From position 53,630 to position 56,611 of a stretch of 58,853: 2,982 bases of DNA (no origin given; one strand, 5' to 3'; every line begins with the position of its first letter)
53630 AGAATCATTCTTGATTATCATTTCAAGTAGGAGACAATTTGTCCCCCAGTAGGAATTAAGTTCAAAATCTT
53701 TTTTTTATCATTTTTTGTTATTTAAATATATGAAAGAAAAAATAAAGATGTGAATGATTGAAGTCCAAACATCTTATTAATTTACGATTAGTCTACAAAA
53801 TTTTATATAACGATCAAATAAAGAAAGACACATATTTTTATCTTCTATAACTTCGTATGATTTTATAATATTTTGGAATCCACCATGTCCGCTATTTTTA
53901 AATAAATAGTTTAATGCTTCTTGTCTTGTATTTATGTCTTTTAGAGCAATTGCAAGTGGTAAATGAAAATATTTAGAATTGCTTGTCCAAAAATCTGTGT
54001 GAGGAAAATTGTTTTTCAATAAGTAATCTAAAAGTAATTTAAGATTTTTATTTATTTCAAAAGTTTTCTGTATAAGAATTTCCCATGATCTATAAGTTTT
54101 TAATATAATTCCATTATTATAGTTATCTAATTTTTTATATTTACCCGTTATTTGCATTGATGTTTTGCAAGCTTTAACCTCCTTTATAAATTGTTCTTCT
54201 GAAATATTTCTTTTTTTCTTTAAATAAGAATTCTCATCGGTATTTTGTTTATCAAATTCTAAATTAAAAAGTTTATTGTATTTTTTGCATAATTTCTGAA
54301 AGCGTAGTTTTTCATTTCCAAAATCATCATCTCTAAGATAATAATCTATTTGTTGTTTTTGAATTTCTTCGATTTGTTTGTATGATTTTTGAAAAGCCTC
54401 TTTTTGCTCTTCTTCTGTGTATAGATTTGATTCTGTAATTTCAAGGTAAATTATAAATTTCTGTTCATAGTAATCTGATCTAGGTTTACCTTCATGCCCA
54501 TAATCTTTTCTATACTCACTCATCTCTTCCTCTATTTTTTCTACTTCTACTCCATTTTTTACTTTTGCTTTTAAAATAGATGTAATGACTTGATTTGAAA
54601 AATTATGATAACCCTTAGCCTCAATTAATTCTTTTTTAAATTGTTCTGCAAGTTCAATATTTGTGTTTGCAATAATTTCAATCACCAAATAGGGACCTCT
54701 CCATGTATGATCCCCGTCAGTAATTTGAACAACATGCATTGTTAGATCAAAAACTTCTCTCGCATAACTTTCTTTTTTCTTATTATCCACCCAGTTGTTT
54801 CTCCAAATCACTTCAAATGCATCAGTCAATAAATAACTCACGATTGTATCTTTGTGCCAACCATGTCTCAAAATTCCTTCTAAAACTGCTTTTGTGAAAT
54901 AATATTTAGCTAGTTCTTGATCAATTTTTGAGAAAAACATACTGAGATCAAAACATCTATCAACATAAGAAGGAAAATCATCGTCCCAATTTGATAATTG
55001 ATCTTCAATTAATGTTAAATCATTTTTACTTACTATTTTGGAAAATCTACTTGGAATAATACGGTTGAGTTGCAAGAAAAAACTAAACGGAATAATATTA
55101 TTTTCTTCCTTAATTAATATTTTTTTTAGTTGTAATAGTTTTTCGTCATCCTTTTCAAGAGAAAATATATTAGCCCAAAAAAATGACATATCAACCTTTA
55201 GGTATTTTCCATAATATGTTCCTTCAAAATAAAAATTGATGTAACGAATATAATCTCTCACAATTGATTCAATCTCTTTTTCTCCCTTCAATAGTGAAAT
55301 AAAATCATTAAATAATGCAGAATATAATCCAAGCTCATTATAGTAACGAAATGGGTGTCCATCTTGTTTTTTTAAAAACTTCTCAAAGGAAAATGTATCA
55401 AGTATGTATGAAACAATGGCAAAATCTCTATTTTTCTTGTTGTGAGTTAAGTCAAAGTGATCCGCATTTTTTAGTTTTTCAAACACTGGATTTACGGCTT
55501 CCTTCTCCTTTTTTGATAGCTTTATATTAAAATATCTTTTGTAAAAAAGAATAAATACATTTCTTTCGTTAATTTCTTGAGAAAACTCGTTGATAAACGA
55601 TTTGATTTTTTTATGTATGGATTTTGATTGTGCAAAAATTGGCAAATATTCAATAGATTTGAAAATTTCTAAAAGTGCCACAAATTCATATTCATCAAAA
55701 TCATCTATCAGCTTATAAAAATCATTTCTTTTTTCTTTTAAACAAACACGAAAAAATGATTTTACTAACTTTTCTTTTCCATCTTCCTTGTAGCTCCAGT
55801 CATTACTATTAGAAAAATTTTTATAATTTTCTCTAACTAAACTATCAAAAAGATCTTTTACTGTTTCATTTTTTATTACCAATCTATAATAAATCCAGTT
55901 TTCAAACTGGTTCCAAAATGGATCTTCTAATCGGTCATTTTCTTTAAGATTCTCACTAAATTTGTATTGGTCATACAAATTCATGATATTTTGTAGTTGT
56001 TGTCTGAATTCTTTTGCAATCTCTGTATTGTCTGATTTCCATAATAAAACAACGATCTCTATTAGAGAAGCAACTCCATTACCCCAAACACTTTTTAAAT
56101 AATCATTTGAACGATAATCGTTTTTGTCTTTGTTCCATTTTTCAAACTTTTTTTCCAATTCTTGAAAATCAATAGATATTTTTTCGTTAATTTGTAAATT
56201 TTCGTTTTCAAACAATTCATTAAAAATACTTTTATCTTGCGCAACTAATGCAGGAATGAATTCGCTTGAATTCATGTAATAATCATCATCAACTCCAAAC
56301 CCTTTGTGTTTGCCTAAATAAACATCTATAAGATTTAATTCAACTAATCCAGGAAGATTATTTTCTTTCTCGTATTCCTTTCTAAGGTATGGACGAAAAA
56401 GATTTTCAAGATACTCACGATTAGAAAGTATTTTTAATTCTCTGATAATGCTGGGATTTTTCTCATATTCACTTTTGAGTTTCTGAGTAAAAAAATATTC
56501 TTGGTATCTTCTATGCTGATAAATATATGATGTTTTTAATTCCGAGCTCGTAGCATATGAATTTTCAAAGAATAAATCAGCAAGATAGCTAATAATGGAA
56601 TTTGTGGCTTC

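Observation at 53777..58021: Giant NACHT/STAND NTPase with an N-terminal nuclease-like module: candidate NLR-type antiphage sensor with an unrecognisable sensor arm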

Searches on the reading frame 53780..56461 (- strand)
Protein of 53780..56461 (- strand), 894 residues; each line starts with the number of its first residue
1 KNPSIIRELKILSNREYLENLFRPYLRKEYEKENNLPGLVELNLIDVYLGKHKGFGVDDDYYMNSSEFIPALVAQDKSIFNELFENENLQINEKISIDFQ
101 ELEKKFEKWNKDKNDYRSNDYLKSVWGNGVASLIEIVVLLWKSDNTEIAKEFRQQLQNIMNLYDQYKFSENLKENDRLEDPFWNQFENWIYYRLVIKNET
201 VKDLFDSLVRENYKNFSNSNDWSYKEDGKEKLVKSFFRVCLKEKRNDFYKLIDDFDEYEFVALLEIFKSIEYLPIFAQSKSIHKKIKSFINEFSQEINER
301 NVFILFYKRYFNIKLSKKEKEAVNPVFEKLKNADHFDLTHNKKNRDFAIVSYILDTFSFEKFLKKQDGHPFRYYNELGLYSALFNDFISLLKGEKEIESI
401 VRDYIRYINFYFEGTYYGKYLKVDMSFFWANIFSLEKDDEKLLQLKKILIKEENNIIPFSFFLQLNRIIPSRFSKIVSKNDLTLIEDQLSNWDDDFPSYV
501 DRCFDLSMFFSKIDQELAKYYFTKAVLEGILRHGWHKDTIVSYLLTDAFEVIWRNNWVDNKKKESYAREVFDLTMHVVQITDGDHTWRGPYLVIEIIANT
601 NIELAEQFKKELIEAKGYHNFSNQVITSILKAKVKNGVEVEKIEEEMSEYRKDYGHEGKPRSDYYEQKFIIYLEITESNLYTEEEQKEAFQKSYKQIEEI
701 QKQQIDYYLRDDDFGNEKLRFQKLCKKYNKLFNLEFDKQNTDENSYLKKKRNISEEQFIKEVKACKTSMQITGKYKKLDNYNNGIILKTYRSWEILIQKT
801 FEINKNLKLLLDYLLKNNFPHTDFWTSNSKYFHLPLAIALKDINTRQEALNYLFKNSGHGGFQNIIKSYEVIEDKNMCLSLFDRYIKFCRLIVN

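Call 3: search_protein_families(library=pfam, proteins=[window:53780-56461:-], max_evalue=1)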
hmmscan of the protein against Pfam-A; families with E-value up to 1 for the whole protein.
window:53780-56461:- (894 aa): 2 families
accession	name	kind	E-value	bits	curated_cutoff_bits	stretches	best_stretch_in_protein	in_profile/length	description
PF09454.15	Vps23_core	-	0.099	13.1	26.8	1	736-762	34-60/64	Vps23 core domain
PF12423.13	KIF1B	-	0.71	10.6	22.2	1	152-188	1-40/46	Kinesin protein 1B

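Call 4: search_protein_families(library=padloc, proteins=[window:53780-56461:-], max_evalue=1)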
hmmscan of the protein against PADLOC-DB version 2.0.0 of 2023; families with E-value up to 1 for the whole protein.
window:53780-56461:- (894 aa): 0 families

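Call 5: search_protein_families(library=ncbifam, proteins=[window:53780-56461:-], max_evalue=1)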
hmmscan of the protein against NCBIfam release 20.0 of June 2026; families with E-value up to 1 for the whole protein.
window:53780-56461:- (894 aa): 0 families

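Call 34: predict_structure(alignment_id=A2)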
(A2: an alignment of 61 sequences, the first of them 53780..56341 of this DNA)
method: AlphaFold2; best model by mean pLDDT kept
length: 854 residues; sequences in the alignment: 61
mean_pLDDT: 89.2   pTM: 0.73
mean pLDDT of the five models: 89.2, 88.8, 88.3, 87.7, 86.6
residues with pLDDT >= 90: 599; 70-90: 192; 50-70: 49; < 50: 14
segments of 3 or more residues with pLDDT < 50: 700-709
pLDDT, mean of each block of 10 residues (from residue 1): 61 61 89 95 89 90 93 85 92 96 95 96 93 81 94 96 95 76 70 96 95 93 95 95 94 87 95 93 93 81 91 94 76 87 97 96 93 71 94 96 95 90 95 94 90 83 96 95 89 61 92 92 95 88 75 93 95 84 92 94 94 86 94 96 96 96 88 89 95 78 39 88 96 92 88 97 95 91 86 96 94 85 94 95 92 80
secondary structure, 60 per line:
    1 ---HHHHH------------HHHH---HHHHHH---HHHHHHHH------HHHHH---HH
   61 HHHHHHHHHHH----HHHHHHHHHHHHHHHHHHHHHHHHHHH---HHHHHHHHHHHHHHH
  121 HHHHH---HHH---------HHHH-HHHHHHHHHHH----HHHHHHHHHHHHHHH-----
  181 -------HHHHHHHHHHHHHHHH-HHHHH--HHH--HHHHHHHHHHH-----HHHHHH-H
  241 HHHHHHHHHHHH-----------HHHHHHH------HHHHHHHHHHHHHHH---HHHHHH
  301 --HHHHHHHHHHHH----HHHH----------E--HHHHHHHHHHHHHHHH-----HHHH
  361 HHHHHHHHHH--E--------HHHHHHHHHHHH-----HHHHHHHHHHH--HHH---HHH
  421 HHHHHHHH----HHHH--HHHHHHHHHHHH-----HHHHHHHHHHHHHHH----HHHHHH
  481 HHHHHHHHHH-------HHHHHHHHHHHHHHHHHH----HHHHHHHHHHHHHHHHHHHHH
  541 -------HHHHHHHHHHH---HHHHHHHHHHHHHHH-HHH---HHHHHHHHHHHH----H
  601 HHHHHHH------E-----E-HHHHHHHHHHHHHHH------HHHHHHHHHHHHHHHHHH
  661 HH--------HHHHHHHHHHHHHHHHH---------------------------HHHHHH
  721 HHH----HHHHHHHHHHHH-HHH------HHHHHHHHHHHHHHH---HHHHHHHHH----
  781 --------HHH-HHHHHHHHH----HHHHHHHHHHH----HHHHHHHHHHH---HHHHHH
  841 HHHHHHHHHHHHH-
elements in order (helices of 4 or more, strands of 3 or more residues): H4-8 H21-24 H28-33 H37-44 H51-55 H59-71 H76-102 H106-125 H141-144 H146-156 H161-175 H188-203 H205-209 H217-227 H233-238 H240-252 H264-270 H277-291 H295-300 H303-314 H319-322 H336-351 H357-370 H382-393 H399-409 H418-428 H433-436 H439-450 H456-470 H475-490 H498-515 H520-540 H548-558 H562-576 H584-595 H600-607 H622-636 H643-662 H671-687 H715-723 H728-739 H750-764 H768-776 H793-801 H806-816 H821-831 H835-853

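Call 40: fold_search(model_id=the predicted structure, library=pdb)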
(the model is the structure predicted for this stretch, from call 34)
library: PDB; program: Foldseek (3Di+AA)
matches with E <= 10: 452; with E <= 0.001: 2
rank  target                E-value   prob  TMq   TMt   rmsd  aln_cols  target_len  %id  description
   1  8dgc_A                3.8e-05  1.00  0.39  0.20  14.2       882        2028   10  Avs3 bound to phage PhiV-1 terminase (released 2022-08-03)
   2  8dgc_B                5.7e-04  1.00  0.40  0.21  14.3       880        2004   10  Avs3 bound to phage PhiV-1 terminase (released 2022-08-03)
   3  9hmf_K                1.1e-02  0.89  0.12  0.13  38.6       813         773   12  Periplasmic scaffold of the Campylobacter jejuni flagellar motor (alpha carbon trace) (released 2024-12-25)
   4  7q3l_A                1.2e-02  0.90  0.15  0.16  23.8       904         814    9  Human 17S U2 snRNP 5' domain (released 2022-03-30)
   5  5ife_C                1.2e-02  0.93  0.16  0.16  24.1       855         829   13  Crystal structure of the human SF3b core complex (released 2016-10-26)
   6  8jaq_A                1.3e-02  0.91  0.13  0.17  25.9       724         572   10  Structure of CRL2APPBP2 bound with RxxGP degron (tetramer) (released 2023-10-18)
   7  7qen_D                1.4e-02  0.85  0.15  0.13  28.2       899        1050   11  S.c. Condensin core in DNA- and ATP-bound state (released 2022-06-15)
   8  8rbz_a                1.5e-02  0.82  0.15  0.13  44.9       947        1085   10  Structure of Integrator-PP2A-SOSS-CTD post-termination complex (released 2024-02-07)
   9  8fgw_D                1.8e-02  0.84  0.15  0.11  31.8       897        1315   10  Human IFT-A complex structures provide molecular insights into ciliary transport (released 2023-02-22)
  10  9nwd_B                1.8e-02  0.41  0.11  0.08  31.3      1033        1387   10  Human E3 ligase UBR4-KCMF1-calmodulin complex (N-terminal) (released 2025-06-11)
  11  6ef4                  1.9e-02  0.97  0.16  0.22  20.7       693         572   11  Crystal structure of mouse PP2A Aalpha P179R mutant (released 2019-06-26)
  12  6gx9_A                2.7e-02  0.77  0.15  0.14  24.6       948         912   10  Crystal structure of the TNPO3 - CPSF6 RSLD complex (released 2019-03-13)
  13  8cmk_A                2.9e-02  0.80  0.17  0.16  26.5       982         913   10  Transportin-3 TNPO3 in complex with RSY region of CIRBP (released 2024-03-06)
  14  5nnr_A                3.1e-02  0.66  0.11  0.13  29.0       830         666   11  Structure of Naa15/Naa10 bound to HypK-THB (released 2017-06-14)
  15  4buj_F                3.8e-02  0.57  0.15  0.10  41.9      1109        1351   11  Crystal structure of the S. cerevisiae Ski2-3-8 complex (released 2013-08-28)
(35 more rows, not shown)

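Call 64: search_solved_structures(query=A5, max_evalue=10, show_alignments=2)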
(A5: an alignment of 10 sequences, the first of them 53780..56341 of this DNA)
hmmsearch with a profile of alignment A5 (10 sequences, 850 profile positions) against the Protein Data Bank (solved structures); distinct sequences matched with E-value up to 10: 2.
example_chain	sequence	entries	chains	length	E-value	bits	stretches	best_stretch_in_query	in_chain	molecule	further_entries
4ggh_A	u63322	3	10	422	0.54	11.7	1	663-701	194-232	Putative uncharacterized protein | Enolase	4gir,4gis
8de5_A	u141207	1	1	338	1.8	9.9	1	210-307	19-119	Glyceraldehyde-3-phosphate dehydrogenase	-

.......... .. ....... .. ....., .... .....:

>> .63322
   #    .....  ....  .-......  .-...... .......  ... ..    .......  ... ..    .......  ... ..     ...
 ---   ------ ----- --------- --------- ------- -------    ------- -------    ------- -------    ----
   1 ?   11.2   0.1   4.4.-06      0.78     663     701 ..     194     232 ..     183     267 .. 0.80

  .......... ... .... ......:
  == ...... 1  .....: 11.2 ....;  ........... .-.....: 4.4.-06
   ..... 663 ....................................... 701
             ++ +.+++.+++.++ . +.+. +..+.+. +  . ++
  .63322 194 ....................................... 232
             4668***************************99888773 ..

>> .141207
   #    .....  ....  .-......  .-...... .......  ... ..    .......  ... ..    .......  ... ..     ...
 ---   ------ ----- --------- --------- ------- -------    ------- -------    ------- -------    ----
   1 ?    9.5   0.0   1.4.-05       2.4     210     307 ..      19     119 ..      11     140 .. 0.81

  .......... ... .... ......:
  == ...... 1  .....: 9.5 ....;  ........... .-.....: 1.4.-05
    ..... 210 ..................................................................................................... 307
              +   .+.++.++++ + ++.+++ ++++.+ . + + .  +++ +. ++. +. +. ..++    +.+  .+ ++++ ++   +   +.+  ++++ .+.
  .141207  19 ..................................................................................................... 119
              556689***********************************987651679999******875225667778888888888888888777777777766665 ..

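Call 79: search_protein_representatives(alignment_id=A5)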
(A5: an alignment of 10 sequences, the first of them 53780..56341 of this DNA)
Query: 10 sequences, 850 profile positions. Proteins with E-value up to 0.001 (for the whole library): 185; up to 1e-10: 157; up to 1e-30: 108. The best 150 are listed.
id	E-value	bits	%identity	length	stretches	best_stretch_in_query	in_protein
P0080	0.0e+00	1177.0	-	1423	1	1-850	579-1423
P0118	0.0e+00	1165.6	-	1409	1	1-850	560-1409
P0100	0.0e+00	1035.9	-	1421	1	1-850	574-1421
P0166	0.0e+00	1027.5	-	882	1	2-849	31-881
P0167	5.4e-296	1000.9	-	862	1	1-849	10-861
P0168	2.5e-290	982.2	-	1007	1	1-850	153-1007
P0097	1.0e-289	980.2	-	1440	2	1-849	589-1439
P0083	8.7e-289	977.1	-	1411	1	1-849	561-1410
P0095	6.9e-277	937.7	-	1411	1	1-849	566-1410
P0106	3.5e-275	932.1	-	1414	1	1-849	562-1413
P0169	6.3e-273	924.6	-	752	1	100-850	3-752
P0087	3.2e-270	915.6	-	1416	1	1-850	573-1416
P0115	5.3e-268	908.3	-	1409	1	1-849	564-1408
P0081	2.3e-265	899.6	-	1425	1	1-849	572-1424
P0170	2.7e-261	886.1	-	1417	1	1-850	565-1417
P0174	2.3e-238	810.2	-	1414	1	1-849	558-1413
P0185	1.5e-201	688.5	-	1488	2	1-849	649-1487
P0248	9.2e-39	149.9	-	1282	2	201-721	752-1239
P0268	7.7e-25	103.8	-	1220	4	714-849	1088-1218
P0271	1.3e-23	99.8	-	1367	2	741-849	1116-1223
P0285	2.0e-19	85.9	-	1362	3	743-843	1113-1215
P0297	1.4e-13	66.7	-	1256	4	747-849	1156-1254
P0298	3.0e-13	65.5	-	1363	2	726-849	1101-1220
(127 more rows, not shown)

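Call 82: search_protein_families(library=padloc, proteins=[P0271, P0285, P0298, P0268, P0297, P0248, P0185], max_evalue=0.001)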
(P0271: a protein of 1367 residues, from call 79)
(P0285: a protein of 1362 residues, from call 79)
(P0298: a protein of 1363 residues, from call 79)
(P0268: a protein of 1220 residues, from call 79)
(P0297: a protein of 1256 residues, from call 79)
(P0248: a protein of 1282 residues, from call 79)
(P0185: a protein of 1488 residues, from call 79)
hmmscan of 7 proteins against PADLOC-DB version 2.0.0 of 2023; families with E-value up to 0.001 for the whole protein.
P0271 (1367 aa): 5 families
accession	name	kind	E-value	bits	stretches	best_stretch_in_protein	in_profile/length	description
PDLC02169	Avs4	-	4.3e-32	108.4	1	1-232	1-234/1570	-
PDLC02164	Avs2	-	4.2e-08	29.4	1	2-107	2-109/1504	-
PDLC05032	PDC-S50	-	1.2e-07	29.2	1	1252-1353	184-290/387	-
PDLC04213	HEC-02A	-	0.0001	20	1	204-234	21-51/337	-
PDLC03878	NsnB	-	0.00013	19.9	1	203-426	18-216/345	-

P0285 (1362 aa): 0 families

P0298 (1363 aa): 1 family
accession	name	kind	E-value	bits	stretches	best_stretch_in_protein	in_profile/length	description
PDLC02169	Avs4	-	2.4e-23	79.5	1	1-234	1-234/1570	-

P0268 (1220 aa): 2 families
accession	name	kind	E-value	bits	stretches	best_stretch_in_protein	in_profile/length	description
PDLC02169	Avs4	-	1.8e-26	89.8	1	1-235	1-235/1570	-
PDLC04140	mad8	-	2.8e-06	25.1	1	191-337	10-101/314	mads_8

P0297 (1256 aa): 0 families

P0248 (1282 aa): 0 families

P0185 (1488 aa): 1 family
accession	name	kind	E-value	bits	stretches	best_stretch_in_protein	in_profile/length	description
PDLC02169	Avs4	-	1.6e-29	99.9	1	1-222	1-229/1570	-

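Call 83: search_protein_families(library=pfam, proteins=[P0271, P0285, P0298, P0268, P0297, P0248, P0185], max_evalue=0.001)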
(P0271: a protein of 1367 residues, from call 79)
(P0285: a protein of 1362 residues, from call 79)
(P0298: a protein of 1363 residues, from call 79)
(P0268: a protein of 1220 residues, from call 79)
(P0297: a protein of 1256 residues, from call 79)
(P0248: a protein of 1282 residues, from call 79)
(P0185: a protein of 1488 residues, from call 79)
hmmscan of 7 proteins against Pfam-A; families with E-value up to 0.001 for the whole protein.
P0271 (1367 aa): 1 family
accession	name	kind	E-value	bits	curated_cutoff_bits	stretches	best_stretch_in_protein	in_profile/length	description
PF05729.18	NACHT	-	7.4e-06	26.3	26.7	1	208-359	2-163/167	NACHT domain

P0285 (1362 aa): 1 family
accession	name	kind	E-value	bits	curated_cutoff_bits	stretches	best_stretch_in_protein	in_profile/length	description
PF05729.18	NACHT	-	0.00062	20.1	26.7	0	215-356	4-160/167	NACHT domain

P0298 (1363 aa): 1 family
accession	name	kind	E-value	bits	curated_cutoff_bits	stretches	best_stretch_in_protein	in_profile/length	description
PF13191.12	AAA_16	-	5.4e-05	24.2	32.6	1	209-317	25-131/167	AAA ATPase domain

P0268 (1220 aa): 0 families

P0297 (1256 aa): 2 families
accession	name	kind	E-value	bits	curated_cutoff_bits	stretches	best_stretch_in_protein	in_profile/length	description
PF24883.2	NPHP3_N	-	1.1e-05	26.1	24.8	0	254-311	110-164/164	Nephrocystin 3, N-terminal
PF25199.1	nSTAND_NTPase5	-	0.00056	20.2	34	0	168-219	12-65/145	Novel STAND NTPase 5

P0248 (1282 aa): 2 families
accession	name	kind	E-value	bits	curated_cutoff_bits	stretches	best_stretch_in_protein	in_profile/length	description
PF20720.3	nSTAND3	-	3e-05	24.2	27.2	0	206-248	18-61/155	Novel STAND NTPase 3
PF24883.2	NPHP3_N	-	0.00078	20.1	24.8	0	207-334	24-162/164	Nephrocystin 3, N-terminal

P0185 (1488 aa): 2 families
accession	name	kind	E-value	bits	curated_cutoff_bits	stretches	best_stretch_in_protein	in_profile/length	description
PF24883.2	NPHP3_N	-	5.2e-06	27.2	24.8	0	196-225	16-46/164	Nephrocystin 3, N-terminal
PF05729.18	NACHT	-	7.2e-05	23.1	26.7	0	348-417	86-161/167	NACHT domain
